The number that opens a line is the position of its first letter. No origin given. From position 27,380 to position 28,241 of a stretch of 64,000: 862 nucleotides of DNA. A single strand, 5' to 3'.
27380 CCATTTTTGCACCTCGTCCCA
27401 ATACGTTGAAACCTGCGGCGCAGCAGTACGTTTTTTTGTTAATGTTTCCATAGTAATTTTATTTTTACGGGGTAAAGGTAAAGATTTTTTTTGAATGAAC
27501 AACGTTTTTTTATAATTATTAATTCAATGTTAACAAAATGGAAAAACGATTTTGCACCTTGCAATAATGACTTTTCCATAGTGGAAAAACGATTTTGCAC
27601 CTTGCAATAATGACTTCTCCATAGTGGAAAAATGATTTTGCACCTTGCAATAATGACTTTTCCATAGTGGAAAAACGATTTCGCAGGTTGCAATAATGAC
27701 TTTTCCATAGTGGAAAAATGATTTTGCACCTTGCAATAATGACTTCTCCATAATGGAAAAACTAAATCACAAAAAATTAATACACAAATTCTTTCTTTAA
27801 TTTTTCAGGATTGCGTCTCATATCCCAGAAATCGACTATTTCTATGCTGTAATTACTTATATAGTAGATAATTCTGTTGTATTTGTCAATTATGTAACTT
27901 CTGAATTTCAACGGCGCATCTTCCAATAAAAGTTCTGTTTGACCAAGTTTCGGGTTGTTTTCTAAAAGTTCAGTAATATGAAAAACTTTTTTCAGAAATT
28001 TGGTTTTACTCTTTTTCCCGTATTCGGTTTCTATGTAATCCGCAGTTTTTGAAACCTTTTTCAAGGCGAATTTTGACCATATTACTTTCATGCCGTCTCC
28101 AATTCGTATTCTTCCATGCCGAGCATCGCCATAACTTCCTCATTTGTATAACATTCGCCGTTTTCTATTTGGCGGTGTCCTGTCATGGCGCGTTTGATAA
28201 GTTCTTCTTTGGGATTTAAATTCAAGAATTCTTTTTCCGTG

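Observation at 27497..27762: Spacer-less 43-bp tandem array wedged between two ParE-type toxin-antitoxin cassettes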

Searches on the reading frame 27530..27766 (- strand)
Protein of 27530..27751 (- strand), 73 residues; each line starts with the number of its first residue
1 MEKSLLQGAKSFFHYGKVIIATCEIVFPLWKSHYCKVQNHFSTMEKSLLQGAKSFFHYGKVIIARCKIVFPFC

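Call 23: find_homologous_proteins(query=window:27533-27751:-, max_evalue=0.001)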
Query seq(73 aa) (73 aa): 1 proteins with E <= 0.001 among 1 candidates.
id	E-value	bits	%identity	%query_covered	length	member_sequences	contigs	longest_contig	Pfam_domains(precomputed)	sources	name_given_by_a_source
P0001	5.0e-18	82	62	60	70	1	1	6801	-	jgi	-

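Call 24: find_encoding_contigs(protein=P0001, flank=10000, max_places=10)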
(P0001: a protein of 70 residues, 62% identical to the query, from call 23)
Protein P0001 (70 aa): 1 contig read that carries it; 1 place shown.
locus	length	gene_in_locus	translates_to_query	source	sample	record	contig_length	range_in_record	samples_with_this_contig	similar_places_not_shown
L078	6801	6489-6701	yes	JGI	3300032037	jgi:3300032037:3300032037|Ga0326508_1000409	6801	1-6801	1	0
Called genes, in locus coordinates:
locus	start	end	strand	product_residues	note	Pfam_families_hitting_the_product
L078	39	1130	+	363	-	PF28541:DUF8433, PF00119:ATP-synt_A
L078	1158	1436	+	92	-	PF00137:ATP-synt_C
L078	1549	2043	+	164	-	PF00430:ATP-synt_B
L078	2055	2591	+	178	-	PF00213:OSCP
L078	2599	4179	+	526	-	PF02874:ATP-synt_ab_N, PF00006:ATP-synt_ab, PF00306:ATP-synt_ab_C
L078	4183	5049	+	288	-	PF00231:ATP-synt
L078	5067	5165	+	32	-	-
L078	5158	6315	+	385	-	PF00753:Lactamase_B (weak), PF19583:ODP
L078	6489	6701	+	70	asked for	-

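Call 44: find_homologous_proteins(query=A2, max_evalue=0.01)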
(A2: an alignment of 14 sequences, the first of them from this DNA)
Query A2 (14 sequences) (78 aa, profile of the alignment): 5 proteins with E <= 0.01 among 7808 candidates.
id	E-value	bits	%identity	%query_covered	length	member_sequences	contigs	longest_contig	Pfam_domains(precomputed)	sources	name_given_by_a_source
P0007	2.6e-46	173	84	97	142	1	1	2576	-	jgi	jgi:hypothetical protein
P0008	3.3e-44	167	83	97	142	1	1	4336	-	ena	-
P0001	2.8e-21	93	62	56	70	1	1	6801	-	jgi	-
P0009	3.0e-11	61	68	44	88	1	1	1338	-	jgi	-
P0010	1.5e-10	59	40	83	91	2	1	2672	-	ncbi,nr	ncbi:MAG: hypothetical protein IIU03_14135, partial [Bacteroidales bacterium]|nr:hypothetical protei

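Call 45: find_encoding_contigs(protein=P0007, flank=5000, max_places=4)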
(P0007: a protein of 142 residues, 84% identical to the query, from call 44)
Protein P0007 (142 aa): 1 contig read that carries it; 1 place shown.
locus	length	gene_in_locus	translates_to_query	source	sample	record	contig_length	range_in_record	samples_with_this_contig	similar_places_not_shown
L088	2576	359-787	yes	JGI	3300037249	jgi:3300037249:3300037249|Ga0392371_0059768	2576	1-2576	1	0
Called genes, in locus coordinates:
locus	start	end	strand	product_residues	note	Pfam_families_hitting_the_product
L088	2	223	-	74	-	?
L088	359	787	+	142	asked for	-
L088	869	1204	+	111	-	-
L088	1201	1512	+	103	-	PF05016:ParE_toxin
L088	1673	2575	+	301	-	?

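Call 46: find_encoding_contigs(protein=P0008, flank=5000, max_places=4)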
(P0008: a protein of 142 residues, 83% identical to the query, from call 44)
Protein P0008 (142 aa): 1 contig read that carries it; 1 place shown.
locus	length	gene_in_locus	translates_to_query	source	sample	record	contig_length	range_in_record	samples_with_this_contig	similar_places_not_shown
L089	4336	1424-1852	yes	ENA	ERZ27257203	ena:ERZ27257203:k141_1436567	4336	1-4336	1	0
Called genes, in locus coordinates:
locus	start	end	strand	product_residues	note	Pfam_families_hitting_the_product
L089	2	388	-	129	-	?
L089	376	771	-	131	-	PF11969:DcpS_C, PF01230:HIT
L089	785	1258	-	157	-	PF03449:GreA_GreB_N, PF01272:GreA_GreB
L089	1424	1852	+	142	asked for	-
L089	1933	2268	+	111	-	-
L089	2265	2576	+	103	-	PF05016:ParE_toxin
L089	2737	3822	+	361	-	PF28541:DUF8433, PF00119:ATP-synt_A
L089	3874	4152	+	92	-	PF00137:ATP-synt_C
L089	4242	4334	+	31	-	?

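Call 47: find_encoding_contigs(protein=P0009, flank=5000, max_places=4)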
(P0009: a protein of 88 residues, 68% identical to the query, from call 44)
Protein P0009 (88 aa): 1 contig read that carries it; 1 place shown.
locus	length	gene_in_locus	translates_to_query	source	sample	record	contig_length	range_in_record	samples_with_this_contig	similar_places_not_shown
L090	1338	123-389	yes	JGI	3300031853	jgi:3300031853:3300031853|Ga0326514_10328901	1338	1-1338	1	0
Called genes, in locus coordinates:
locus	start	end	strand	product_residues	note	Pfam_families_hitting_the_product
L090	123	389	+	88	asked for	-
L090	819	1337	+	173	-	?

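Call 48: find_encoding_contigs(protein=P0010, flank=5000, max_places=4)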
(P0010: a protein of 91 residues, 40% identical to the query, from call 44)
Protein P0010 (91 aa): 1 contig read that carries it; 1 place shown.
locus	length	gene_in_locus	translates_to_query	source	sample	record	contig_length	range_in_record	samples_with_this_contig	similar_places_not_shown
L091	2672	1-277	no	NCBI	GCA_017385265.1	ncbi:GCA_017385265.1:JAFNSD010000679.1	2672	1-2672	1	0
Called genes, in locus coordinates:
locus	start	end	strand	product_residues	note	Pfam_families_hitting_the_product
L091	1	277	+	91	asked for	?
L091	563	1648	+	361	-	PF28541:DUF8433, PF00119:ATP-synt_A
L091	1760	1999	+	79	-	PF00137:ATP-synt_C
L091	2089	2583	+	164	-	PF00430:ATP-synt_B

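Call 70: search_protein_families(library=ncbifam, proteins=[L089:1933-2268:+, L089:2265-2576:+], max_evalue=0.1)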
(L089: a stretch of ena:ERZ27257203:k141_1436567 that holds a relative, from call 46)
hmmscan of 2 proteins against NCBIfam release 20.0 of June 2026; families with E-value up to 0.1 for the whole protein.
L089:1933-2268:+ (111 aa): 0 families

L089:2265-2576:+ (103 aa): 2 families
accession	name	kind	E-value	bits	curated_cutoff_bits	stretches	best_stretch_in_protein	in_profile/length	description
NF011541.0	PRK14975.2-1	equivalog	0.051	11.8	871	1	17-92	340-414/645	bifunctional 3'-5' exonuclease/DNA polymerase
TIGR02385.1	RelE_StbE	subfamily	0.074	13.6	27.9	0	3-81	2-73/88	type II toxin-antitoxin system mRNA interferase toxin, RelE/StbE family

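Call 79: search_protein_representatives(protein=window:27530-27751:-)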
Query: 73 residues. Proteins with E-value up to 0.001 (for the whole library): 6; up to 1e-10: 2; up to 1e-30: 1. The best 6 are listed.
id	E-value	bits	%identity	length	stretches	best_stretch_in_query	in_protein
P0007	5.0e-50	182.0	78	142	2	1-73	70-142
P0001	1.6e-18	82.2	80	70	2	41-72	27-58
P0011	3.5e-08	49.4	36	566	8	9-43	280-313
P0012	6.8e-06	42.1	28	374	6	25-60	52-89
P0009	4.2e-05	39.6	58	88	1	30-70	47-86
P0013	8.1e-04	35.5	31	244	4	16-52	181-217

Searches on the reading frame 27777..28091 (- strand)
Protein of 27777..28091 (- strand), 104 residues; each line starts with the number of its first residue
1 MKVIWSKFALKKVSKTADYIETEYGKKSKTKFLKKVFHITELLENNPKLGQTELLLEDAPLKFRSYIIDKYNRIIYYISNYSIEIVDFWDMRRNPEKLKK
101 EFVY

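Call 11: find_encoding_contigs(protein=window:27777-28091:-, flank=10000, max_places=10)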
Protein window:27777-28091:- (104 aa): 24 contigs read that carry it; 10 places shown.
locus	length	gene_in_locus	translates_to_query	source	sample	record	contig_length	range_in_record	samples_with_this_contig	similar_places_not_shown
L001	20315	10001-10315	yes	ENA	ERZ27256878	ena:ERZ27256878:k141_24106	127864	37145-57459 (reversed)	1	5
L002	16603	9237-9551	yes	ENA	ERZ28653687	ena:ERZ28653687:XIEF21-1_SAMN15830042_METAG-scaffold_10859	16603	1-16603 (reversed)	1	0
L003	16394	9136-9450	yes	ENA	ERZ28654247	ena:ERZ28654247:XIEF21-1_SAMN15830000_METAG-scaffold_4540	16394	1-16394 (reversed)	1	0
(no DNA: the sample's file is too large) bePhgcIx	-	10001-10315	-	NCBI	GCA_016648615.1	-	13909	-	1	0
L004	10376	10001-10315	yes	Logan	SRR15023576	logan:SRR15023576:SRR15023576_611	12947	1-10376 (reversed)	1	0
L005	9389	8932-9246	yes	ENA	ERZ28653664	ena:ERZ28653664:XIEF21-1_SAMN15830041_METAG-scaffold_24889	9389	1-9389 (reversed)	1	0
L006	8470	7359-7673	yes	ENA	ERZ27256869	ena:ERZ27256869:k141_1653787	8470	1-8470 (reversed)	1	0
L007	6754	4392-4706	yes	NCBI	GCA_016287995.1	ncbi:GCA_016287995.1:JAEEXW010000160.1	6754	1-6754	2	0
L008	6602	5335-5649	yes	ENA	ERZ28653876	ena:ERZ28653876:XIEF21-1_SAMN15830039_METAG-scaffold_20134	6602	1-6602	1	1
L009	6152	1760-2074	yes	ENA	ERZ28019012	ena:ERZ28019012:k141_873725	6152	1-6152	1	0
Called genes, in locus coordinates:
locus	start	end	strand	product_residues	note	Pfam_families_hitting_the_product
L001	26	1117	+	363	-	PF13776:DUF4172, PF02661:Fic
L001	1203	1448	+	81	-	-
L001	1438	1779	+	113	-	PF06296:RelE (weak)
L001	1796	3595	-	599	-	PF00664:ABC_membrane, PF03193:RsgA_GTPase (weak), PF00005:ABC_tran, PF02463:SMC_N (faint), PF13304:AAA_21 (faint)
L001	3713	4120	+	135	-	-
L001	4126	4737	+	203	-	PF01557:FAA_hydrolase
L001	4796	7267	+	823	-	PF13620:CarboxypepD_reg, PF13715:CarbopepD_reg_2, PF00593:TonB_dep_Rec_b-barrel, PF14905:OMP_b-brl_3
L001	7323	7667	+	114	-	PF02033:RBFA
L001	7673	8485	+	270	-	PF13489:Methyltransf_23, PF02353:CMAS, PF13679:Methyltransf_32 (weak), PF13847:Methyltransf_31, PF08241:Methyltransf_11, PF08242:Methyltransf_12, PF13649:Methyltransf_25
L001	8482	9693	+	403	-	PF12704:MacB_PCD, PF02687:FtsX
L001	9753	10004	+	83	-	-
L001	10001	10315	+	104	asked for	PF05016:ParE_toxin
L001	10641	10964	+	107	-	-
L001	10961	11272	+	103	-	-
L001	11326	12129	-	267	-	PF14054:DUF4249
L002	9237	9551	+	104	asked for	PF05016:ParE_toxin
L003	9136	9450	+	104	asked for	PF05016:ParE_toxin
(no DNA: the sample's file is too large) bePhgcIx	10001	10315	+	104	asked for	PF05016:ParE_toxin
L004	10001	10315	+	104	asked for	PF05016:ParE_toxin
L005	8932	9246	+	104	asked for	PF05016:ParE_toxin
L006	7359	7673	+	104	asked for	PF05016:ParE_toxin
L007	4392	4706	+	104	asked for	PF05016:ParE_toxin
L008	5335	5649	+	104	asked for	PF05016:ParE_toxin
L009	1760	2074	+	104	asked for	PF05016:ParE_toxin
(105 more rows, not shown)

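Call 17: search_protein_families(library=pfam, proteins=[window:27777-28091:-], max_evalue=0.1)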
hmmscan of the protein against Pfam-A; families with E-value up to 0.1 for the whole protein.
window:27777-28091:- (104 aa): 1 family
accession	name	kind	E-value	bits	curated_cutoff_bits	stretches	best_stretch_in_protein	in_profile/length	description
PF05016.21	ParE_toxin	-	9.9e-10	39.3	23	1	3-94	1-88/89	ParE toxin of type II toxin-antitoxin system, parDE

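Call 70: search_protein_families(library=ncbifam, proteins=[window:27777-28091:-], max_evalue=0.1)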
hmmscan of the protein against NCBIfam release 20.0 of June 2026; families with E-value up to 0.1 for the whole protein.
window:27777-28091:- (104 aa): 0 families
